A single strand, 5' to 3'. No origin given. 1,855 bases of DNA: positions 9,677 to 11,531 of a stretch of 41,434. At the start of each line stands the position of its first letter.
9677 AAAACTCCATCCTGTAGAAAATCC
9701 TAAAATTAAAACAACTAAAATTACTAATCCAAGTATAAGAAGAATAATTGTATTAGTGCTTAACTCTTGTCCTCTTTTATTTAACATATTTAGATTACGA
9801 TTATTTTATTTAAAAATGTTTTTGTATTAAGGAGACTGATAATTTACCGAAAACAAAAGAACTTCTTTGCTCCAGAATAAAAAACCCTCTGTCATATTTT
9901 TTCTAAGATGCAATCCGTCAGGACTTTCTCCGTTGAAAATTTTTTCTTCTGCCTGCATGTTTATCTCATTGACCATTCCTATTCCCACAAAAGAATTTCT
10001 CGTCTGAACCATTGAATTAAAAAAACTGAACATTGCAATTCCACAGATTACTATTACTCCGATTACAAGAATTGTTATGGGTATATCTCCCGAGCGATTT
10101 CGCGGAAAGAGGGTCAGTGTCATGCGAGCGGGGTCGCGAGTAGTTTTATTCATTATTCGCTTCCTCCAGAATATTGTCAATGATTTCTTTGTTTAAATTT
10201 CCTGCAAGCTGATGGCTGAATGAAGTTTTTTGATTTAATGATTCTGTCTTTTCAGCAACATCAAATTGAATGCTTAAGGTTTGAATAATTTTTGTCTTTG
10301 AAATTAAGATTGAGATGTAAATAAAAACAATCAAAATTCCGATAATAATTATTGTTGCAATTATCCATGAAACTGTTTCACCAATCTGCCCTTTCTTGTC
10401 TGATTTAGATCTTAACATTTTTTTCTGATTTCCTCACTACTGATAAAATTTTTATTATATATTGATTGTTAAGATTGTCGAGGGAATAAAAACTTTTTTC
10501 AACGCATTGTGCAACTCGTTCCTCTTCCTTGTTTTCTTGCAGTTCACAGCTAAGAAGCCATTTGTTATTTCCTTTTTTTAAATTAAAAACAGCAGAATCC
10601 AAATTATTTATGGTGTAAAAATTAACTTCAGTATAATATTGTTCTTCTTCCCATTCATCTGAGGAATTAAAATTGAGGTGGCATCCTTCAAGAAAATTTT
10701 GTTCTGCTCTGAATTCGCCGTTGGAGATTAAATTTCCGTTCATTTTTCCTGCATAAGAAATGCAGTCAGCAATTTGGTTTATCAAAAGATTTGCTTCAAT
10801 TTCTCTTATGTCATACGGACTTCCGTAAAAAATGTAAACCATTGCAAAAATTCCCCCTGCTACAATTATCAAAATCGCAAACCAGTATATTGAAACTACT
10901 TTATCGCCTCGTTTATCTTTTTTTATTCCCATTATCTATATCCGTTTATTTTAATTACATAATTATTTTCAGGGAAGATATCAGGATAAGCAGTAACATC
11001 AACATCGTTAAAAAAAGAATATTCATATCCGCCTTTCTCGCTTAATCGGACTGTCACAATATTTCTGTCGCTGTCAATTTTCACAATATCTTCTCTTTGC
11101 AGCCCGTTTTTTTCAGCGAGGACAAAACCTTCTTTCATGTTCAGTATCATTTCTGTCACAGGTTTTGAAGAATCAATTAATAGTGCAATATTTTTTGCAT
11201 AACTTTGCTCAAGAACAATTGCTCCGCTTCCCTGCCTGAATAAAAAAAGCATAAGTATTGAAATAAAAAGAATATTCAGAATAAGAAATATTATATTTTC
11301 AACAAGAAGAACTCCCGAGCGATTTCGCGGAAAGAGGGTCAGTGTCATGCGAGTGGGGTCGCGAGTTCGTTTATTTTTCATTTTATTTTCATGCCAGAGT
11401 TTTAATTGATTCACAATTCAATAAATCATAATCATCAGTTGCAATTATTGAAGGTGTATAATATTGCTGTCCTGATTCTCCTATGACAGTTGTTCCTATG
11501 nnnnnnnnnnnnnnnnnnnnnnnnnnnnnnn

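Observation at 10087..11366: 55-nt GC-rich direct repeat (54/55 identical) encodes the leaders of two otherwise dissimilar pilin-like genes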

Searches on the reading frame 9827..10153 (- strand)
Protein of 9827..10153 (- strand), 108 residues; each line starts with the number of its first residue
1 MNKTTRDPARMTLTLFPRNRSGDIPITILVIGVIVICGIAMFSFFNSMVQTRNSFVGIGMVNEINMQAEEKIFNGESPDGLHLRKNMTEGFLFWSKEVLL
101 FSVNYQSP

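Call 10: find_homologous_proteins(query=window:9830-10153:-, max_evalue=10)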
Query seq(108 aa) (108 aa): 14 proteins with E <= 10 among 14 candidates.
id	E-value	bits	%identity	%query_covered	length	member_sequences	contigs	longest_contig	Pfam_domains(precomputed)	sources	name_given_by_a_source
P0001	8.0e-58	211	100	91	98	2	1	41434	-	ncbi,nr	ncbi:MAG: hypothetical protein M1416_00435 [Candidatus Pacearchaeota archaeon]|nr:hypothetical prote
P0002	3.2e-41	157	77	84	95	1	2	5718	-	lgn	-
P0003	2.8e-39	151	78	82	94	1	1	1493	-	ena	-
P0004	3.3e-39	151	70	91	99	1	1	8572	-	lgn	-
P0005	5.0e-39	150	75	85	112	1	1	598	-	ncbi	-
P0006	1.6e-38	149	71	84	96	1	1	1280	-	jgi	jgi:hypothetical protein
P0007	2.1e-38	148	76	82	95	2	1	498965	-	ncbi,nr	ncbi:MAG: hypothetical protein PHP92_03050, partial [Candidatus Nanoarchaeia archaeon]|nr:hypothetic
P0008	2.1e-38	148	75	81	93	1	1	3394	-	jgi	jgi:hypothetical protein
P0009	1.5e-35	139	57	98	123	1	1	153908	-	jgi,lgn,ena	-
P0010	3.6e-35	138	70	82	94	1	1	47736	-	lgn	-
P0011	3.3e-33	132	65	81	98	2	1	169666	-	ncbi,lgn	-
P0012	1.3e-31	127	66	81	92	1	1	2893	-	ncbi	-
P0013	1.5e-29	120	60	84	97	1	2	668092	-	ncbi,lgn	-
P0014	3.3e-8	51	34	81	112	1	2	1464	-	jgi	-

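Call 13: find_encoding_contigs(protein=P0009, flank=6000, max_places=3)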
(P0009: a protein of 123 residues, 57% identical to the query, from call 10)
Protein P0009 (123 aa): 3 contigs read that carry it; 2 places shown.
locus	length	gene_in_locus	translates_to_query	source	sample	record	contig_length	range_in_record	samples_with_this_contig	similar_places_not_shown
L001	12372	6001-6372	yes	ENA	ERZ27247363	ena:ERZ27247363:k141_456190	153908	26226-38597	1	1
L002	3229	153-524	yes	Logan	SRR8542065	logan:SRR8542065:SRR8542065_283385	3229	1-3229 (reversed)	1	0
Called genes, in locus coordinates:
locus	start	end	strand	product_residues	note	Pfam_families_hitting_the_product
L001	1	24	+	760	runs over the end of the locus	PF00437:T2SSE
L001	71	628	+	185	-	-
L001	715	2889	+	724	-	-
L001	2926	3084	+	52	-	-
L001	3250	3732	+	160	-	-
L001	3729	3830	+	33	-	-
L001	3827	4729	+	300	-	-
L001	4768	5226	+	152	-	-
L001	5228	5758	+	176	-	-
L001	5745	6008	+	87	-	-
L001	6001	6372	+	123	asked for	-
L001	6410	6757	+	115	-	-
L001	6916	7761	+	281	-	PF01478:Peptidase_A24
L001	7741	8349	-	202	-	PF11969:DcpS_C (faint), PF01230:HIT (weak)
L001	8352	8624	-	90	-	PF00736:EF1_GNE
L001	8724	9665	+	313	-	PF01336:tRNA_anti-codon (faint)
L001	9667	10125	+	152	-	PF04307:YdjM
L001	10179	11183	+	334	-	PF14520:HHH_5 (weak), PF00154:RecA_N, PF08423:Rad51, PF13481:AAA_25 (weak)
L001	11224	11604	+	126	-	PF04977:DivIC (faint)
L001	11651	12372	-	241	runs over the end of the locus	-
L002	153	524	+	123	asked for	-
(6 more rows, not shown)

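Call 16: find_encoding_contigs(protein=P0007, flank=7000, max_places=2)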
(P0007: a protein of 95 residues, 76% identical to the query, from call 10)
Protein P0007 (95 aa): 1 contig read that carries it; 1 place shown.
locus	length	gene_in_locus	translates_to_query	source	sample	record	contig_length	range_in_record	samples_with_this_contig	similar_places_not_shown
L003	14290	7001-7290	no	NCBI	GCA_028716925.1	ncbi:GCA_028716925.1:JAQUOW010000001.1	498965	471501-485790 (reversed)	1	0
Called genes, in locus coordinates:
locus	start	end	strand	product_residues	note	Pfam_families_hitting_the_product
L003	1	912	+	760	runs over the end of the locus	PF00437:T2SSE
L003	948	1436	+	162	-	-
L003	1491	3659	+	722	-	-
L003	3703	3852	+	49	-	-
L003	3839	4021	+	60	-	-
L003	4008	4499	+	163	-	-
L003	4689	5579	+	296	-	-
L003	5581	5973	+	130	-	-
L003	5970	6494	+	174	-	-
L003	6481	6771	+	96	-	-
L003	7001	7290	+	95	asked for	-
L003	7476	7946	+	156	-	-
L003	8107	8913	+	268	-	-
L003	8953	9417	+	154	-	-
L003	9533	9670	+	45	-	-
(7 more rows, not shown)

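Call 17: find_encoding_contigs(protein=P0011, flank=7000, max_places=2)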
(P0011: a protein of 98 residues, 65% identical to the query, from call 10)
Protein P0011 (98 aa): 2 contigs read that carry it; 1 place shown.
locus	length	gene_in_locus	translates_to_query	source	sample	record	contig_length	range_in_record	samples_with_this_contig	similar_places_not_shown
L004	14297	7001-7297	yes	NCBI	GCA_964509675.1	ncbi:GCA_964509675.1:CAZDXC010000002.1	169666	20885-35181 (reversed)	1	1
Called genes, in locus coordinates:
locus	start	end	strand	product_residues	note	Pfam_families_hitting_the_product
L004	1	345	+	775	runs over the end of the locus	PF00437:T2SSE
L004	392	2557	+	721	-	-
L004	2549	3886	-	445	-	-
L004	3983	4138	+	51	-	-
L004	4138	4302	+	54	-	-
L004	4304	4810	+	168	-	-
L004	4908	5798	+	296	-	-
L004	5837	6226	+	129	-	-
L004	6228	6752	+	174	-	-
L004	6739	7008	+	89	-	-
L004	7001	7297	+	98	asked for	-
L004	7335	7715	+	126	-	-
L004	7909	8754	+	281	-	PF01478:Peptidase_A24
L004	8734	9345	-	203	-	PF11969:DcpS_C (weak), PF01230:HIT (weak)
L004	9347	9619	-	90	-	PF00736:EF1_GNE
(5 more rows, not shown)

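Call 18: find_encoding_contigs(protein=P0013, flank=7000, max_places=2)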
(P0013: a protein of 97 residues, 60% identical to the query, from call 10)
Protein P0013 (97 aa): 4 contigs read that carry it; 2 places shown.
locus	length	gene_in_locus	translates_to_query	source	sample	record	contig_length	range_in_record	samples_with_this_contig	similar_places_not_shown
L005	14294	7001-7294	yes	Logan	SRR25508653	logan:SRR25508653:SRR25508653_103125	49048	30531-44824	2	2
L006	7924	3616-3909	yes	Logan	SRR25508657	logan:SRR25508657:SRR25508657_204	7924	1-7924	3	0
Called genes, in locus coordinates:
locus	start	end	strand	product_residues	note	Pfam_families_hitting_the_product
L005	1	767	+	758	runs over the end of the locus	PF00437:T2SSE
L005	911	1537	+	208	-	-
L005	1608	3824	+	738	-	-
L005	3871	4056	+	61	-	-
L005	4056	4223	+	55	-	-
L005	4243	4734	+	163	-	-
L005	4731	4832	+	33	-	-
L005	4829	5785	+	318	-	-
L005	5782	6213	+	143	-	-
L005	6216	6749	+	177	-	-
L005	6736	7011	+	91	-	-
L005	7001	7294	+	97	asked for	-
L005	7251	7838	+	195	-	-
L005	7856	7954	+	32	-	-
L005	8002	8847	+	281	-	PF01478:Peptidase_A24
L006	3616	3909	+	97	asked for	-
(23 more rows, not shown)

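Call 19: find_encoding_contigs(protein=P0010, flank=7000, max_places=2)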
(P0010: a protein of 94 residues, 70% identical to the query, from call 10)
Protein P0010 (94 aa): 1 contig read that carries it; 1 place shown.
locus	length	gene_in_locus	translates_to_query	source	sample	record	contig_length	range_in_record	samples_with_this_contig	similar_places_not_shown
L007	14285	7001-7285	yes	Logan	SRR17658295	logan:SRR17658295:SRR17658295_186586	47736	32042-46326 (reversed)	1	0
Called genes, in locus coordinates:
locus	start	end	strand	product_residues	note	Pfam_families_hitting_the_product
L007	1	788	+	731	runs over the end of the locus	?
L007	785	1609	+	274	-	-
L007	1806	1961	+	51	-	-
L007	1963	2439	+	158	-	-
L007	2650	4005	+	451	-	-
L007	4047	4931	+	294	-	-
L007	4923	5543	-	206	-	-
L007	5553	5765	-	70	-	-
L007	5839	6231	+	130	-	-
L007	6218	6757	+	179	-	-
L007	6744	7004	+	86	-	-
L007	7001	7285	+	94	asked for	-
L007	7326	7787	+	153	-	-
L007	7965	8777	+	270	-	PF01478:Peptidase_A24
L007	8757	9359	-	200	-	PF11969:DcpS_C (weak), PF01230:HIT (weak)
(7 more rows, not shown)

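Call 57: search_protein_families(library=pfam, proteins=[window:9827-10153:-], max_evalue=0.1)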
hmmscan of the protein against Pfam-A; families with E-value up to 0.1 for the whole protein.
window:9827-10153:- (108 aa): 0 families

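Call 79: predict_structure(alignment_id=A6)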
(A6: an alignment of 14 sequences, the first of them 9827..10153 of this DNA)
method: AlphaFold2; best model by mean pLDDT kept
length: 108 residues; sequences in the alignment: 14
mean_pLDDT: 58.1   pTM: 0.30
mean pLDDT of the five models: 58.1, 57.7, 57.3, 56.6, 54.2
residues with pLDDT >= 90: 12; 70-90: 13; 50-70: 37; < 50: 46
segments of 3 or more residues with pLDDT < 50: 53-62, 75-77, 79-108
pLDDT, mean of each block of 10 residues (from residue 1): 65 55 76 94 76 48 50 48 43 40 41
secondary structure, 60 per line:
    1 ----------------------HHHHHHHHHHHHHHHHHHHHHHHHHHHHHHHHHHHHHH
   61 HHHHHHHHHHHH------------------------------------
elements in order: H23-72

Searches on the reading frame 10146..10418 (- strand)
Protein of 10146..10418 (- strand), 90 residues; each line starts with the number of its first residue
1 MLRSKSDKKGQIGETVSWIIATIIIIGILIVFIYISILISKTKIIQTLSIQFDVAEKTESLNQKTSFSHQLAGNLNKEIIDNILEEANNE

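Call 57: search_protein_families(library=pfam, proteins=[window:10146-10418:-], max_evalue=0.1)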
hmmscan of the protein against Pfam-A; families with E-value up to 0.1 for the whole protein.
window:10146-10418:- (90 aa): 4 families
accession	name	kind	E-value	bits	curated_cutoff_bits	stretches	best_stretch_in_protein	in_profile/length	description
PF13000.13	Acatn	-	0.0085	15.1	23.7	1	11-60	66-112/546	Acetyl-coenzyme A transporter 1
PF08391.16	Ly49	-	0.015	16.2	31.5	1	16-87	2-70/119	Ly49-like protein, N-terminal region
PF10787.14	YfmQ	-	0.023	14.8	22.9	1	17-85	2-67/133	Uncharacterised protein from bacillus cereus group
PF20403.5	DUF6693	-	0.047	14.3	31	1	9-47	9-50/104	Family of unknown function (DUF6693)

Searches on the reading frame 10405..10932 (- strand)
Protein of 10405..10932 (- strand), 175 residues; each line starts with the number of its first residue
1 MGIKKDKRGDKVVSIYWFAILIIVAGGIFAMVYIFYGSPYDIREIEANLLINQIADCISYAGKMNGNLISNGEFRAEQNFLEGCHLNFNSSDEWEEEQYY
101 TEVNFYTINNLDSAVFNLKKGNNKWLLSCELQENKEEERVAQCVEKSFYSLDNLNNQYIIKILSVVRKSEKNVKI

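Call 57: search_protein_families(library=pfam, proteins=[window:10405-10932:-], max_evalue=0.1)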
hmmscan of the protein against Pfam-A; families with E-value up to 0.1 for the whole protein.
window:10405-10932:- (175 aa): 0 families

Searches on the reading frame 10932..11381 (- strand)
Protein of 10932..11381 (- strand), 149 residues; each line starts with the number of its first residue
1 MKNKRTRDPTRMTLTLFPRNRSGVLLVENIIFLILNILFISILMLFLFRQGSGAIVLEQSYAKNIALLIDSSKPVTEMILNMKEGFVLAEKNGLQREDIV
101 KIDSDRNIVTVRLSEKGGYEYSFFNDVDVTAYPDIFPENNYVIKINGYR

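Call 57: search_protein_families(library=pfam, proteins=[window:10932-11381:-], max_evalue=0.1)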
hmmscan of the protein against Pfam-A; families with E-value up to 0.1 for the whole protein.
window:10932-11381:- (149 aa): 0 families

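Call 68: search_protein_representatives(protein=window:10932-11381:-)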
Query: 149 residues. Proteins with E-value up to 0.001 (for the whole library): 778; up to 1e-10: 455; up to 1e-30: 3. The best 150 are listed.
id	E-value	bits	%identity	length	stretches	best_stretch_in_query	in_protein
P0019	2.7e-35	137.5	53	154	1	7-137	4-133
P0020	6.4e-33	129.8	50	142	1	19-136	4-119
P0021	1.8e-31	125.1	58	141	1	21-148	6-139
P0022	1.6e-30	122.0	48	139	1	20-141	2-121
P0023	7.6e-30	119.8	52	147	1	19-140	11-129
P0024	8.3e-30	119.7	48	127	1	19-146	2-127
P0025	9.1e-30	119.6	50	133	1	21-138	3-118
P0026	2.9e-29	117.9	52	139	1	21-149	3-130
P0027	3.2e-29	117.8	51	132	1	16-134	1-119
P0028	4.0e-29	117.5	50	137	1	19-145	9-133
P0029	1.0e-27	112.9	49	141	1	17-142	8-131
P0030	3.9e-27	111.0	45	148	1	17-130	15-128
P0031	6.1e-27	110.4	65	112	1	45-144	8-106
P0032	8.7e-27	109.9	49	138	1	20-136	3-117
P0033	1.7e-26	109.0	43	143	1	18-140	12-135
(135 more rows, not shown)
